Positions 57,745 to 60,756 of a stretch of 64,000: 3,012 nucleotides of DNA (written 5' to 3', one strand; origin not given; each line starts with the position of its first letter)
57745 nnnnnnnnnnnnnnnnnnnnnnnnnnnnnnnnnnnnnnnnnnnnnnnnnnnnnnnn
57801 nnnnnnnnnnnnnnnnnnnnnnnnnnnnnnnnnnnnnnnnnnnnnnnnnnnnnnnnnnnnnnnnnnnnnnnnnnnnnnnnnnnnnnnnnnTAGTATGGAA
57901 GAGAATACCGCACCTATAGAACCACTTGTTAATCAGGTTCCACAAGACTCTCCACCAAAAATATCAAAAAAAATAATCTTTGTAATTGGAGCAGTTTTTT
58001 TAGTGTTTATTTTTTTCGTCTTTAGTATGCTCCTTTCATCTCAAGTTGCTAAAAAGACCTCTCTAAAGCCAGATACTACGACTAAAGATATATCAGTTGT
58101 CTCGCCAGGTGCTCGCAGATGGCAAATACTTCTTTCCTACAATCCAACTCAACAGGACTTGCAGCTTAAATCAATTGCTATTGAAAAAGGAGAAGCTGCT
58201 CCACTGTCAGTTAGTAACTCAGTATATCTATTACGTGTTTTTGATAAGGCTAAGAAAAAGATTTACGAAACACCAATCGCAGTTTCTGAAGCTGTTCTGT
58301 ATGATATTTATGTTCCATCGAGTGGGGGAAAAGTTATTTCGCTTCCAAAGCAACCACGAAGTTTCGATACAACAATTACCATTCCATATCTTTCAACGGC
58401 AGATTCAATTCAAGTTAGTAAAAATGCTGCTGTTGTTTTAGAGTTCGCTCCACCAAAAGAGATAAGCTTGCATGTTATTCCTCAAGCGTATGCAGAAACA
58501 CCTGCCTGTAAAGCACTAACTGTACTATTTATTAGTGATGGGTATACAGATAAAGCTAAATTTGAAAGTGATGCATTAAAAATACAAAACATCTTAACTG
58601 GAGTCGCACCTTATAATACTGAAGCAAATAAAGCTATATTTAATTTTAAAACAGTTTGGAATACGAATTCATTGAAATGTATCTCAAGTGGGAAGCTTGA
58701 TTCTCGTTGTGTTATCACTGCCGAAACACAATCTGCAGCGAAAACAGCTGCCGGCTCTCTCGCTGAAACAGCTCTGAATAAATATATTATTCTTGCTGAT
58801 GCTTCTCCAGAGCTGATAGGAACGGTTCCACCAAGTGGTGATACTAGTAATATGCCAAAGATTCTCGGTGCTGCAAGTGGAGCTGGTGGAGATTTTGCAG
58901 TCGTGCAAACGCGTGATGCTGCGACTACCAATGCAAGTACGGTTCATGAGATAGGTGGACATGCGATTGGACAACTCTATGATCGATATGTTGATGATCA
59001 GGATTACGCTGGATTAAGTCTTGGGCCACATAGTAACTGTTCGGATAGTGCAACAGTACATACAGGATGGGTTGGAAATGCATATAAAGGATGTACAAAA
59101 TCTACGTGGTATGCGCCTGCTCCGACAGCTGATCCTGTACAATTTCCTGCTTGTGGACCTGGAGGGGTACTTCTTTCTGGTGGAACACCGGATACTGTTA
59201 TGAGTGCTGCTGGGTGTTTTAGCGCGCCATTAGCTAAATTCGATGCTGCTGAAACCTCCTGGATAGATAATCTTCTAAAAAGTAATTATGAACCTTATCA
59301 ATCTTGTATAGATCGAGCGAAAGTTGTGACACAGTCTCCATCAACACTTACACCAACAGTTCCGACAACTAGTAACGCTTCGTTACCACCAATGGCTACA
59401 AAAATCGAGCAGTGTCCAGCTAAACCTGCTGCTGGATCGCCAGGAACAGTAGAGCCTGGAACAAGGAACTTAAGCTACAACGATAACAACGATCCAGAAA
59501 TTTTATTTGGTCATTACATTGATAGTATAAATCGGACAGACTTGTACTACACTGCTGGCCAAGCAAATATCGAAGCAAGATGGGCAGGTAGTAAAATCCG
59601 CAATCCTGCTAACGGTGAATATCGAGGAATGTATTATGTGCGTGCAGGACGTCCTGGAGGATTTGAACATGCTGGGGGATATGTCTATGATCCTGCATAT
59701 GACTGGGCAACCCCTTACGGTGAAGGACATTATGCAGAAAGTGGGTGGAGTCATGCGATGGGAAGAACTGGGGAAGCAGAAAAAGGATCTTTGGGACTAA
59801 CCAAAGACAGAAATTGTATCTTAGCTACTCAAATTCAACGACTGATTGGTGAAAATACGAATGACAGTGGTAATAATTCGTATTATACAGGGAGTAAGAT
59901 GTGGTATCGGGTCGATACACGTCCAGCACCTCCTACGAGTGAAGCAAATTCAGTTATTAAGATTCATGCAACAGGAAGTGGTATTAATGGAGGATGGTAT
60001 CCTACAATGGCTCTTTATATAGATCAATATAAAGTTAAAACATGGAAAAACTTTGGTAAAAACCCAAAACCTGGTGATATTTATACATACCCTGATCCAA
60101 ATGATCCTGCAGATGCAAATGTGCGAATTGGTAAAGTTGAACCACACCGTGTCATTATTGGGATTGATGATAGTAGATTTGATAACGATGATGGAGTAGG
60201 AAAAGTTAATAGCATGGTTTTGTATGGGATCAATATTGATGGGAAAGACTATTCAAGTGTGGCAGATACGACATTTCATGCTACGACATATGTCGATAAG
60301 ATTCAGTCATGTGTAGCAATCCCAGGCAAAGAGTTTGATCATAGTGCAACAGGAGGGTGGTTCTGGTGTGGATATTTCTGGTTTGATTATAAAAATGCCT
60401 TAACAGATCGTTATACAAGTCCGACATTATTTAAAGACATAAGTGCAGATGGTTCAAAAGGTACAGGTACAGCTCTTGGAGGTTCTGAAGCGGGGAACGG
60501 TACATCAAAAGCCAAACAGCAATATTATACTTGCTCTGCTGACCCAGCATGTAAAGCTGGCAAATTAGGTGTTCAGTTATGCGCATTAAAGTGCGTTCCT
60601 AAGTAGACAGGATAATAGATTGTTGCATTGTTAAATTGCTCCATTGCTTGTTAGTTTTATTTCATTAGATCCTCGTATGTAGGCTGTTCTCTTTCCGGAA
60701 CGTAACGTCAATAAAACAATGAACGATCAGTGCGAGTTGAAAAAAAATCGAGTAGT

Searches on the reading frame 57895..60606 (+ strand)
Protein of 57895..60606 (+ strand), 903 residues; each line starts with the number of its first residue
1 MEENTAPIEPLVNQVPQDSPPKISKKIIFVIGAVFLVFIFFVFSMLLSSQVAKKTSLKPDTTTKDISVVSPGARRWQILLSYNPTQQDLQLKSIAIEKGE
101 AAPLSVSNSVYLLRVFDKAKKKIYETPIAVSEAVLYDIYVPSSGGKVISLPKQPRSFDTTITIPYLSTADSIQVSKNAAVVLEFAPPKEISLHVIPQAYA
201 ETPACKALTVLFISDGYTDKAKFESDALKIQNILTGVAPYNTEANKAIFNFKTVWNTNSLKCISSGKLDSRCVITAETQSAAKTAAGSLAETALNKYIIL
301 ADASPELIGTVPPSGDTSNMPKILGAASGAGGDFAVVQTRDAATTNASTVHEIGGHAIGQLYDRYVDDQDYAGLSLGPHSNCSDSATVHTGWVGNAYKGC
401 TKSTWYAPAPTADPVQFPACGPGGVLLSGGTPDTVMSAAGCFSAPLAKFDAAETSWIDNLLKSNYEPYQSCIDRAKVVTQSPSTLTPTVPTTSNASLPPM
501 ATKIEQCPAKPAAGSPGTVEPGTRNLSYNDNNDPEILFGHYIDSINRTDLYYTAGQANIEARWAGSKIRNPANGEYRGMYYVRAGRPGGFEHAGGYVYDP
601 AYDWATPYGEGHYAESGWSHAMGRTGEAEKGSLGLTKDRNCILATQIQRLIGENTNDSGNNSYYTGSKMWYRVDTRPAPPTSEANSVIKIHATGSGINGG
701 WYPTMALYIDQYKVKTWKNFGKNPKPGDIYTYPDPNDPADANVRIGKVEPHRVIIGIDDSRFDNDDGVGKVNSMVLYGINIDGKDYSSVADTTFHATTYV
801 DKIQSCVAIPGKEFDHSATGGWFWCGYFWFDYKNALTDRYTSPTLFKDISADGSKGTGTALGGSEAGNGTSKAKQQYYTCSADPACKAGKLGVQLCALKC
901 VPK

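Call 3: search_protein_families(library=pfam, proteins=[window:57895-60606:+], max_evalue=0.1)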
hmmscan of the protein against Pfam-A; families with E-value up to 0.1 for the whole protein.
window:57895-60606:+ (903 aa): 1 family
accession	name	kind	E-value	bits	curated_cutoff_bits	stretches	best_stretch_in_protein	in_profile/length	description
PF09471.16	Peptidase_M64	-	0.00037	20.2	26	1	203-268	8-73/302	IgA Peptidase M64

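Call 4: search_protein_families(library=ncbifam, proteins=[window:57895-60606:+], max_evalue=0.1)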
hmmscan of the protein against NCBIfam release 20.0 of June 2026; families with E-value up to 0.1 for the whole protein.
window:57895-60606:+ (903 aa): 0 families

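Call 110: search_protein_families(library=padloc, proteins=[window:57895-60606:+], max_evalue=0.001)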
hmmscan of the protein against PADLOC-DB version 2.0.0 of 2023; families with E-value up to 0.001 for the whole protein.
window:57895-60606:+ (903 aa): 0 families
